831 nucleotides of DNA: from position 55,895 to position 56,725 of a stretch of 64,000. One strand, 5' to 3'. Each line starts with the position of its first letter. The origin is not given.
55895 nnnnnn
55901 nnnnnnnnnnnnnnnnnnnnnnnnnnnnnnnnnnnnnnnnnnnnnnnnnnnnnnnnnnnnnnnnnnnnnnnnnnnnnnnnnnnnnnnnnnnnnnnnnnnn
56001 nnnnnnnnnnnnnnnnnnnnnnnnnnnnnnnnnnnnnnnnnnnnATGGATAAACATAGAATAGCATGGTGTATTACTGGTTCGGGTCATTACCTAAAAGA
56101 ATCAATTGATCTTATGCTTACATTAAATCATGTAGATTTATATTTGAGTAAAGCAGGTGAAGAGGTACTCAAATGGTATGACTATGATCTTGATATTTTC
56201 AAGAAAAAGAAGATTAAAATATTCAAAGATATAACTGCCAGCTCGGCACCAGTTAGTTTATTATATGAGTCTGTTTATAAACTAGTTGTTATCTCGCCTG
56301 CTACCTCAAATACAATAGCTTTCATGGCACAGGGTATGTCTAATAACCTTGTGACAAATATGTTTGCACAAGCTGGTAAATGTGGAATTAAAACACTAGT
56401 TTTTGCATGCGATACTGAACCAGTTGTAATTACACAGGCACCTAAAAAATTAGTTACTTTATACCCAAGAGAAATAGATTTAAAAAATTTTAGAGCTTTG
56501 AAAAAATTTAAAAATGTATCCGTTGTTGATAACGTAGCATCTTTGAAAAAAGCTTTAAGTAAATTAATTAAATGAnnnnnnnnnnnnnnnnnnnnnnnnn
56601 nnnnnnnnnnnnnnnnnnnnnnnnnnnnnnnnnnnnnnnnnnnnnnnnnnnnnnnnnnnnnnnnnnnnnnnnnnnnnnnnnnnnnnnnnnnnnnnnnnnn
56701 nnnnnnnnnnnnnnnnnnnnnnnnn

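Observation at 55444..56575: MobA-like nucleotidyltransferase translationally coupled to an AfpA-type flavoprotein at the head of the cofactor cluster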

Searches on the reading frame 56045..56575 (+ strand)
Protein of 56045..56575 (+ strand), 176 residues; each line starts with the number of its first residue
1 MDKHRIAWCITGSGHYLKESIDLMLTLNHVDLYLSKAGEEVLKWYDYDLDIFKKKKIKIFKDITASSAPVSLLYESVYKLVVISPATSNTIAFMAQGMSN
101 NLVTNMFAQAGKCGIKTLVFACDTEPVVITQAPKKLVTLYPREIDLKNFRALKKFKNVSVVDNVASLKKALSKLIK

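Call 4: search_protein_families(library=pfam, proteins=[window:56045-56575:+])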
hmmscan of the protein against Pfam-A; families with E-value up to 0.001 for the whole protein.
window:56045-56575:+ (176 aa): 1 family
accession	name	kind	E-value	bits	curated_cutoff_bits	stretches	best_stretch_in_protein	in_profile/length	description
PF02441.25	Flavoprotein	-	1.9e-19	70.3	22.7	1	5-157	2-150/162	Flavoprotein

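Call 5: search_protein_families(library=ncbifam, proteins=[window:56045-56575:+])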
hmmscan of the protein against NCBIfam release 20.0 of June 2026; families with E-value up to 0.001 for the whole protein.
window:56045-56575:+ (176 aa): 4 families
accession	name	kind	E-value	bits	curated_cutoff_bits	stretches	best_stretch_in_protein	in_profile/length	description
TIGR02699.1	archaeo_AfpA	hypoth_equivalog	3.7e-26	91.7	192.45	1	5-169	1-172/174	archaeoflavoprotein AfpA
TIGR02700.1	flavo_MJ0208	hypoth_equivalog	1.1e-25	90.3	251.35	1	5-133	1-142/234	dihydromethanopterin reductase (acceptor)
TIGR00521.1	coaBC_dfp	equivalog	3.2e-05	23.2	219.7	1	32-111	35-113/392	bifunctional phosphopantothenoylcysteine decarboxylase/phosphopantothenate--cysteine ligase CoaBC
TIGR02113.1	coaC_strep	equivalog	0.00019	21.3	261.4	1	58-106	54-105/177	phosphopantothenoylcysteine decarboxylase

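Call 6: search_solved_structures(query=window:56045-56575:+, max_evalue=0.01, show_alignments=2)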
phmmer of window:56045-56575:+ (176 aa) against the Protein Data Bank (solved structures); distinct sequences matched with E-value up to 0.01: 3.
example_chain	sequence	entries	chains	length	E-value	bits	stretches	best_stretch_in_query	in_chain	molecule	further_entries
3wis_A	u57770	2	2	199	8.2e-48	165.5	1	5-173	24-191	Putative dihydromethanopterin reductase (AfpA)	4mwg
2ejb_A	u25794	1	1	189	0.0035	20.4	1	5-108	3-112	Probable aromatic acid decarboxylase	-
6m8v_A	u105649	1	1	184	0.0063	19.6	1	6-108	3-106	Flavin prenyltransferase UbiX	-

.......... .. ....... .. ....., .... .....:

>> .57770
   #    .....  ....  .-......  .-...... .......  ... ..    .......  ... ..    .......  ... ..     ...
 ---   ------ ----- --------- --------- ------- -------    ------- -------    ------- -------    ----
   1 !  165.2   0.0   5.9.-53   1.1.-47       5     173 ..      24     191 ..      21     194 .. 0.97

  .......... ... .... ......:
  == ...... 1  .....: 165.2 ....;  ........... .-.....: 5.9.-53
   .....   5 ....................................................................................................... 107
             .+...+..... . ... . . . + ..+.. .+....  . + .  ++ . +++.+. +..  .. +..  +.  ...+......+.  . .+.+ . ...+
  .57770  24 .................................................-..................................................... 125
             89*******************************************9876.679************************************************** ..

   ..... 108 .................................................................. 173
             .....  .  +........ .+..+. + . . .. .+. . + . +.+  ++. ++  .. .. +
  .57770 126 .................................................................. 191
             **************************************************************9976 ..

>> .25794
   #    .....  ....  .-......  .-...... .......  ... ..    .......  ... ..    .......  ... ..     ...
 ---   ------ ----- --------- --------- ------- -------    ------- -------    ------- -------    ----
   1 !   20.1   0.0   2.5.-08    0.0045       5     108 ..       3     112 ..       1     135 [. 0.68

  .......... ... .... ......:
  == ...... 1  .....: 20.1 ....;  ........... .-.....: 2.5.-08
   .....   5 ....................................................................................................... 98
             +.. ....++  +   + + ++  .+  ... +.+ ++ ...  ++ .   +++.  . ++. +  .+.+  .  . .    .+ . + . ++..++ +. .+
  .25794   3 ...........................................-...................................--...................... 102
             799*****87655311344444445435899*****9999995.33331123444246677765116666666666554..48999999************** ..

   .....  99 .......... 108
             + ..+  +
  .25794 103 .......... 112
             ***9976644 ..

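Call 9: find_homologous_proteins(query=window:56045-56575:+, max_evalue=0.00001)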
Query window:56045-56575:+ (176 aa): 2877 proteins with E <= 0.00001 among 2929 candidates; the best 120 are listed.
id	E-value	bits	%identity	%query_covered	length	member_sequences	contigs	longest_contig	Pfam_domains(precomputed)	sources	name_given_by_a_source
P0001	1.8e-107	374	98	100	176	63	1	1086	PF02441.25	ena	-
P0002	2.8e-94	331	88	100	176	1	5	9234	PF02441.25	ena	-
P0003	4.6e-94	331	88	100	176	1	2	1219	PF02441.25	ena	-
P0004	4.7e-94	331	88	99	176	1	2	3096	PF02441.25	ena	-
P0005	4.9e-94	331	88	99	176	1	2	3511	PF02441.25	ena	-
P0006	5.5e-94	330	87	99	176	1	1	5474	PF02441.25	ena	-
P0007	5.5e-94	330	88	99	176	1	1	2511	PF02441.25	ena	-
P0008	5.6e-94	330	88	99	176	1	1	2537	PF02441.25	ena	-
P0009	5.8e-94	330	86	100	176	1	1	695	PF02441.25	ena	-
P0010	7.5e-94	330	89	93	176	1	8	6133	PF02441.25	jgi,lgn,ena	-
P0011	8.5e-94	330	88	100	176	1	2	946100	PF02441.25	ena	-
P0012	8.9e-94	330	89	93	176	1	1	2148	PF02441.25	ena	-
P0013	8.9e-94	330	86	100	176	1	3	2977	PF02441.25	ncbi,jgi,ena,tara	tara:strand:+ start:56 stop:586 length:531 start_codon:yes stop_codon:yes gene_type:complete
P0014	1.0e-93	329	88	93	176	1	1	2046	PF02441.25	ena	-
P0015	1.1e-93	329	87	100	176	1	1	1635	PF02441.25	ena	-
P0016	1.2e-93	329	87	100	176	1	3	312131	PF02441.25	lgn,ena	-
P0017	1.2e-93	329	87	100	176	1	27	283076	PF02441.25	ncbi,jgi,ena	-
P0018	1.2e-93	329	87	100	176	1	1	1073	PF02441.25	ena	-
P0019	1.3e-93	329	87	100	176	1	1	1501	PF02441.25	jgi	-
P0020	1.3e-93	329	87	100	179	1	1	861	PF02441.25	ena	-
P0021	1.7e-93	329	86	100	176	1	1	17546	PF02441.25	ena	-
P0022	2.1e-93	328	86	100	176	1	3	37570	PF02441.25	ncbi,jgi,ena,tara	tara:strand:- start:948 stop:1478 length:531 start_codon:yes stop_codon:yes gene_type:complete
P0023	2.2e-93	328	87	99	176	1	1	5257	PF02441.25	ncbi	-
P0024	2.2e-93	328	87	100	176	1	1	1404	PF02441.25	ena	-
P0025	2.2e-93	328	87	99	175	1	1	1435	PF02441.25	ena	-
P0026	2.3e-93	328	86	100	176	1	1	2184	PF02441.25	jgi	-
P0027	2.3e-93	328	86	100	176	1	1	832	PF02441.25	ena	-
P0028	2.3e-93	328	86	100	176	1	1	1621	PF02441.25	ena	-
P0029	2.9e-93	328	89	93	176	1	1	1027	PF02441.25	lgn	-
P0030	3.2e-93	328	88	93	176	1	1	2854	PF02441.25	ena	-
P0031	3.5e-93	328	85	100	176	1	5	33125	PF02441.25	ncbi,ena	-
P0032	3.5e-93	328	87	100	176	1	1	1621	PF02441.25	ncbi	-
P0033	3.6e-93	328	86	100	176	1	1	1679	PF02441.25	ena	-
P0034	3.8e-93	328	86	100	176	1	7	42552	PF02441.25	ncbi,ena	-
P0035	3.9e-93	328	86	100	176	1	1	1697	PF02441.25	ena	-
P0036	3.9e-93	328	88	93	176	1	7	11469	PF02441.25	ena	-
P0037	4.8e-93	327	86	100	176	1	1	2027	PF02441.25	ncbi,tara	tara:strand:+ start:1492 stop:2022 length:531 start_codon:yes stop_codon:yes gene_type:complete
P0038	5.0e-93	327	86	100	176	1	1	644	PF02441.25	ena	-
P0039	5.3e-93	327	86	100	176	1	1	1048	PF02441.25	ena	-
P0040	6.3e-93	327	85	100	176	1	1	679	PF02441.25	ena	-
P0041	6.6e-93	327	85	100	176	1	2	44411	PF02441.25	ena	-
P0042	8.1e-93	327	87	99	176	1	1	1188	PF02441.25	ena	-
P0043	8.6e-93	326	85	100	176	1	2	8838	PF02441.25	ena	-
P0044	8.9e-93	326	84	100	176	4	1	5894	PF02441.25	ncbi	-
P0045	1.1e-92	326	87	99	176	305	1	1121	PF02441.25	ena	-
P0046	1.1e-92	326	85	100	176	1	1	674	PF02441.25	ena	-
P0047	1.2e-92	326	85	100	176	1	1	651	PF02441.25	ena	-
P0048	1.7e-92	325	85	100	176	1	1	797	PF02441.25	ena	-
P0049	1.7e-92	325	86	100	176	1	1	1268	PF02441.25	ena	-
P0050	2.0e-92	325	85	100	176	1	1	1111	PF02441.25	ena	-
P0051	2.1e-92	325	88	93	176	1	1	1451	PF02441.25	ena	-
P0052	2.2e-92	325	84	100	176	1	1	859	PF02441.25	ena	-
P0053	2.2e-92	325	85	100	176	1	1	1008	PF02441.25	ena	-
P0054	2.4e-92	325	86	100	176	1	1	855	PF02441.25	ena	-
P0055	2.6e-92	325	85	100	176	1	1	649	PF02441.25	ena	-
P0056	2.8e-92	325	85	100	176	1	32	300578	PF02441.25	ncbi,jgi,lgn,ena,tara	tara:strand:+ start:510 stop:1040 length:531 start_codon:yes stop_codon:yes gene_type:complete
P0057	3.1e-92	325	84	100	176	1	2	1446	PF02441.25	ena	-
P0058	3.4e-92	325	85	100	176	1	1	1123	PF02441.25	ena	-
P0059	4.0e-92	324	86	100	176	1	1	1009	PF02441.25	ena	-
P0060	4.2e-92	324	84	100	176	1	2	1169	PF02441.25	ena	-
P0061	5.5e-92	324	84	100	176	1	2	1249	PF02441.25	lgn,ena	-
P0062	5.6e-92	324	84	100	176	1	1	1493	PF02441.25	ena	-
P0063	5.7e-92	324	84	100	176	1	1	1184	PF02441.25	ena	-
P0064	6.9e-92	324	85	100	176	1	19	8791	PF02441.25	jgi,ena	-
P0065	7.0e-92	323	85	100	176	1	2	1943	PF02441.25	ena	-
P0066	9.2e-92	323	88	93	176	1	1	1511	PF02441.25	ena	-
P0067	9.4e-92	323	84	100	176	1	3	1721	PF02441.25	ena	-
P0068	1.2e-91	323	83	100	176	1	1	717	PF02441.25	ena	-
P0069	1.6e-91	322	84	100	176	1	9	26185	PF02441.25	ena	-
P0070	1.6e-91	322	84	100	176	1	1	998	PF02441.25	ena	-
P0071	1.8e-91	322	85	100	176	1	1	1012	PF02441.25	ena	-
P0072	1.8e-91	322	85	100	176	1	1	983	PF02441.25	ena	-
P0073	2.1e-91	322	85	93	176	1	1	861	PF02441.25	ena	-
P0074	2.1e-91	322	82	100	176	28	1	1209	PF02441.25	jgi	-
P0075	2.2e-91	322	83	100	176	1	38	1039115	PF02441.25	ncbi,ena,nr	ncbi:MAG: flavoprotein [Pseudomonadota bacterium]|nr:flavoprotein [Pseudomonadota bacterium]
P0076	2.5e-91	322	84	100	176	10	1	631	PF02441.25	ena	-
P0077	4.2e-91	321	84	100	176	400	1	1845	PF02441.25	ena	-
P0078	4.7e-91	321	84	100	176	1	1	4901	PF02441.25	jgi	-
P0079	5.7e-91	321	83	100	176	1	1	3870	PF02441.25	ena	-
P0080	1.2e-90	320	83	100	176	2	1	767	PF02441.25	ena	-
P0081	1.3e-90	319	82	100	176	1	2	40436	PF02441.25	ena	-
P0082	1.4e-90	319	82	100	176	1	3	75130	PF02441.25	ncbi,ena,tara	tara:strand:+ start:150 stop:680 length:531 start_codon:yes stop_codon:yes gene_type:complete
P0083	4.1e-90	318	85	93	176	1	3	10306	PF02441.25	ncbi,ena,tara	tara:strand:- start:3449 stop:3979 length:531 start_codon:yes stop_codon:yes gene_type:complete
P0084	1.3e-89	316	85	93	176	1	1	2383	PF02441.25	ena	-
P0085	3.9e-89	315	84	100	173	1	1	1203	PF02441.25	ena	-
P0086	4.7e-89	314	82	100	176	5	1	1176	PF02441.25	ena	-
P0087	3.1e-88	312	78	100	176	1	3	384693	PF02441.25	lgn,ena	-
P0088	7.0e-88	311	78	100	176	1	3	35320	PF02441.25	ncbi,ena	-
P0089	5.0e-87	308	85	96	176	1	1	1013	PF02441.25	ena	-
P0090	1.4e-86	306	81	97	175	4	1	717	PF02441.25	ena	-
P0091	2.9e-85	302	88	89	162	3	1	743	PF02441.25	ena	-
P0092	6.9e-85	301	81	100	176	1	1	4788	PF02441.25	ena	-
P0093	1.8e-84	299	92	85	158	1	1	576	PF02441.25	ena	-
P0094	6.5e-82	291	75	97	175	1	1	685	PF02441.25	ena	-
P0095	1.2e-81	290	75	99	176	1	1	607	PF02441.25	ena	-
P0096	2.0e-81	290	75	99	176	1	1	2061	PF02441.25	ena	-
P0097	7.3e-81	288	74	99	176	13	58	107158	PF02441.25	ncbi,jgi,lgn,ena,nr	ncbi:MAG: flavoprotein [Gammaproteobacteria bacterium]|nr:flavoprotein [Gammaproteobacteria bacteriu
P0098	1.6e-80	287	74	99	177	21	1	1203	PF02441.25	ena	-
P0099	1.8e-80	286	75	99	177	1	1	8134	PF02441.25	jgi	-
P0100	2.3e-80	286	76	97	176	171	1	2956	PF02441.25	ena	-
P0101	2.5e-80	286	75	99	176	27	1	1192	PF02441.25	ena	-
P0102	3.6e-80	285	75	98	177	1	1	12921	PF02441.25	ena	-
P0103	3.6e-80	285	75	98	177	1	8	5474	PF02441.25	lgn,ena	-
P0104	1.6e-79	283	75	98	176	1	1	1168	PF02441.25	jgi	-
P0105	3.2e-79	282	74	99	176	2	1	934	PF02441.25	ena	-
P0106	3.4e-79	282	75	97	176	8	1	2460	PF02441.25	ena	-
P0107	4.5e-79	282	74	97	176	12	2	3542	PF02441.25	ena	-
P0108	6.2e-79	281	74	98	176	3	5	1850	PF02441.25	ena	-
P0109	1.1e-78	281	74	97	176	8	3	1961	PF02441.25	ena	-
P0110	1.2e-78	280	72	99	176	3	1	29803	PF02441.25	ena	-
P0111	1.8e-78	280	75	95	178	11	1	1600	PF02441.25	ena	-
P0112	3.3e-78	279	74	97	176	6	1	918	PF02441.25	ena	-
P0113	5.2e-78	278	74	97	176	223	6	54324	PF02441.25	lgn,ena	-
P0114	5.4e-78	278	74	99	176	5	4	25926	PF02441.25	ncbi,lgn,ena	-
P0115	1.3e-77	277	74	95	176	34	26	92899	PF02441.25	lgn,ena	-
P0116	2.1e-77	276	73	98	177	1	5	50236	PF02441.25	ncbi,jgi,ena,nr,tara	ncbi:MAG: flavoprotein [Gammaproteobacteria bacterium]|nr:flavoprotein [Gammaproteobacteria bacteriu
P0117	4.2e-77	275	71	98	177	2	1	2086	PF02441.25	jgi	-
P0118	6.4e-77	275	74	97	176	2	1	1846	PF02441.25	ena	-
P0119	9.4e-77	274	86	87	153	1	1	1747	PF02441.25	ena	-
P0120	1.1e-76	274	71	99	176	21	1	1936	PF02441.25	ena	-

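Call 11: find_encoding_contigs(protein=window:56045-56575:+, flank=10000, max_places=4)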
Protein window:56045-56575:+ (176 aa): 23 contigs read that carry it; 4 places shown.
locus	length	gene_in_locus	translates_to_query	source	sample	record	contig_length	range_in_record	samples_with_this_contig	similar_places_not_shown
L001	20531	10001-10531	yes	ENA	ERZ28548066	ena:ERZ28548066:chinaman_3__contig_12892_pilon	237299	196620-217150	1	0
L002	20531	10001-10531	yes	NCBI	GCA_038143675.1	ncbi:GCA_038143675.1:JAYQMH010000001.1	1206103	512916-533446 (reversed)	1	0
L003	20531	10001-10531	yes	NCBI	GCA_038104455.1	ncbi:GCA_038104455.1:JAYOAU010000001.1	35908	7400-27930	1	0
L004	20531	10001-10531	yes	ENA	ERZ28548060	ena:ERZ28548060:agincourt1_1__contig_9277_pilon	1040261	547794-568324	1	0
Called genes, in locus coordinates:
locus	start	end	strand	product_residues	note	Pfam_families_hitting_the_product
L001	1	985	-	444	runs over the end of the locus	PF01225:Mur_ligase, PF08245:Mur_ligase_M, PF02875:Mur_ligase_C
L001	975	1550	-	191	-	PF02875:Mur_ligase_C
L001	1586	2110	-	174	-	PF08245:Mur_ligase_M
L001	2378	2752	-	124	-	PF00905:Transpeptidase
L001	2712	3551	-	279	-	PF00905:Transpeptidase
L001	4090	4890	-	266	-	PF00091:Tubulin, PF12327:FtsZ_C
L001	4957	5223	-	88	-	PF00091:Tubulin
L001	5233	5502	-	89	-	PF04999:FtsL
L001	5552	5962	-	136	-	PF01795:Methyltransf_5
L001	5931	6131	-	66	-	PF01795:Methyltransf_5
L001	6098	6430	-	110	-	PF01795:Methyltransf_5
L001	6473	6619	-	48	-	PF00226:DnaJ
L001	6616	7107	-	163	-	PF02381:MraZ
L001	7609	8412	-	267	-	-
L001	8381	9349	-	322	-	PF01207:Dus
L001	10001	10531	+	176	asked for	PF02441:Flavoprotein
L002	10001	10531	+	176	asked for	PF02441:Flavoprotein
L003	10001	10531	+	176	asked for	PF02441:Flavoprotein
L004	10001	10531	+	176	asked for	PF02441:Flavoprotein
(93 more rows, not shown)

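Call 15: search_protein_representatives(protein=window:56045-56575:+)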
Query: 176 residues. Proteins with E-value up to 0.001 (for the whole library): 374; up to 1e-10: 206; up to 1e-30: 14. The best 150 are listed.
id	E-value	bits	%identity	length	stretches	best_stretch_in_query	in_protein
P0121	9.5e-49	181.6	69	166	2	1-100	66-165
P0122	6.9e-47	175.6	52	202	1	5-173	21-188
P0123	1.5e-42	161.4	57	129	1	1-128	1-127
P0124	2.9e-42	160.5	48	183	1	5-173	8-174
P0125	4.5e-42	159.9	77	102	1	2-99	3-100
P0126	2.8e-41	157.3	51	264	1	4-172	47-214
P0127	1.5e-35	138.7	50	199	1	34-174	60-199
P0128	3.7e-34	134.2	47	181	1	5-172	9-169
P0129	6.0e-33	130.2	58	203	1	25-145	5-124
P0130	6.3e-33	130.2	41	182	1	1-173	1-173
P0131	1.9e-32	128.6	51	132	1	55-173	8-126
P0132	8.1e-32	126.6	49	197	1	34-172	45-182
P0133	1.2e-31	126.0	53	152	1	56-175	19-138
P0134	2.3e-31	125.1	43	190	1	5-169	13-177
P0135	1.9e-30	122.1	44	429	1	5-170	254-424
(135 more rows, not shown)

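Call 18: find_related_loci(query=A1, collection=genome_contigs, flank=10000)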
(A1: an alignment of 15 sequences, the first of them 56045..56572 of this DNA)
Query A1 (176 aa) in genome_contigs; peptide patterns used: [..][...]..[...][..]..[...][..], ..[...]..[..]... (x = any residue, [..] = any of these).
599 stretches matched a pattern (row limit reached: there are more); 574 encode a relative of the query (tblastn E <= 1e-3); the best 80 are kept; 80 distinct loci.
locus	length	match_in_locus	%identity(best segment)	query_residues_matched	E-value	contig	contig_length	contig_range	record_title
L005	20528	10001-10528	99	1-176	2e-115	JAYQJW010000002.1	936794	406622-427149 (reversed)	MAG: Gammaproteobacteria bacterium isolate SD4487_NP_maxbin_bins.tsv.155 contig_20598_pilon, whole genome shotgun sequen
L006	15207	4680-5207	85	1-176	6e-92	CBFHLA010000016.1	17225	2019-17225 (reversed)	MAG: Gammaproteobacteria bacterium isolate AGTU_288_bin_29_indstr genome assembly, contig: AGTU_288_bin_29_indstr_c16, w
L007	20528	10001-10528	84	1-176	3e-90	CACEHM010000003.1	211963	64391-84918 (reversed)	uncultured gamma proteobacterium genome assembly, contig: AG-390-N19_NODE_3, whole genome shotgun sequence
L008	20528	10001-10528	84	1-176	2e-90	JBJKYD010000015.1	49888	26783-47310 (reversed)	MAG: Gammaproteobacteria bacterium isolate LRMED-302 Gammaproteobacteria-LRMED-302-C15, whole genome shotgun sequence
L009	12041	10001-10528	84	1-176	3e-90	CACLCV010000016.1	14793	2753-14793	uncultured gamma proteobacterium genome assembly, contig: AG-461-I20_NODE_16, whole genome shotgun sequence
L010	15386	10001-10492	89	1-164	2e-89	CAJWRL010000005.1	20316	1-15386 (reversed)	MAG TPA_asm: uncultured Gammaproteobacteria bacterium isolate ERR599100_bin.133_MetaBAT_v2.12.1_MAG genome assembly, con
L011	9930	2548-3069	76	2-175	5e-87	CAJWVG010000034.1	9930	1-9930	MAG TPA_asm: uncultured Gammaproteobacteria bacterium isolate ERR599095_bin.116_MetaBAT_v2.12.1_MAG genome assembly, con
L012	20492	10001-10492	85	1-164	1e-86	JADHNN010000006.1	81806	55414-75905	MAG: Gammaproteobacteria bacterium isolate BS301-5m-G69 BS301-5m-C307, whole genome shotgun sequence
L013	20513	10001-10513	74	5-175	7e-85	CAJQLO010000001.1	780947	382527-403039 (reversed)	MAG: uncultured Gammaproteobacteria bacterium isolate 0.2_20180522_Bin_MAXBIN_096_1 genome assembly, contig: c_000000000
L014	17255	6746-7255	75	2-171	2e-84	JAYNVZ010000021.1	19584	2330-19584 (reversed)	MAG: Gammaproteobacteria bacterium isolate 139560_S161_vamb_bins.tsv.053 NODE_2240_length_19584_cov_5.109427, whole geno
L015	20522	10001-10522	74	2-175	7e-83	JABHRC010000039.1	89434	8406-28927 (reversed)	MAG: Gammaproteobacteria bacterium isolate SI039_bin120 k141_899971, whole genome shotgun sequence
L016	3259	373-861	75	2-164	1e-83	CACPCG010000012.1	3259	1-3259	MAG: uncultured gamma proteobacterium genome assembly, contig: AH-326-M18_NODE_12, whole genome shotgun sequence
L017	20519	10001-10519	72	2-174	9e-82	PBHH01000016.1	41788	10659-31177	MAG: Gammaproteobacteria bacterium isolate SP3036 5779, whole genome shotgun sequence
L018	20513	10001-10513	70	4-174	2e-75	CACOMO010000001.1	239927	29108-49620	MAG: uncultured gamma proteobacterium genome assembly, contig: AH-324-A07_NODE_1, whole genome shotgun sequence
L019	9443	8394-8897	57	3-171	3e-59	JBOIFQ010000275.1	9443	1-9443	MAG: Burkholderiales bacterium isolate H1-B1_metabat2.bin.84 k127_1740217, whole genome shotgun sequence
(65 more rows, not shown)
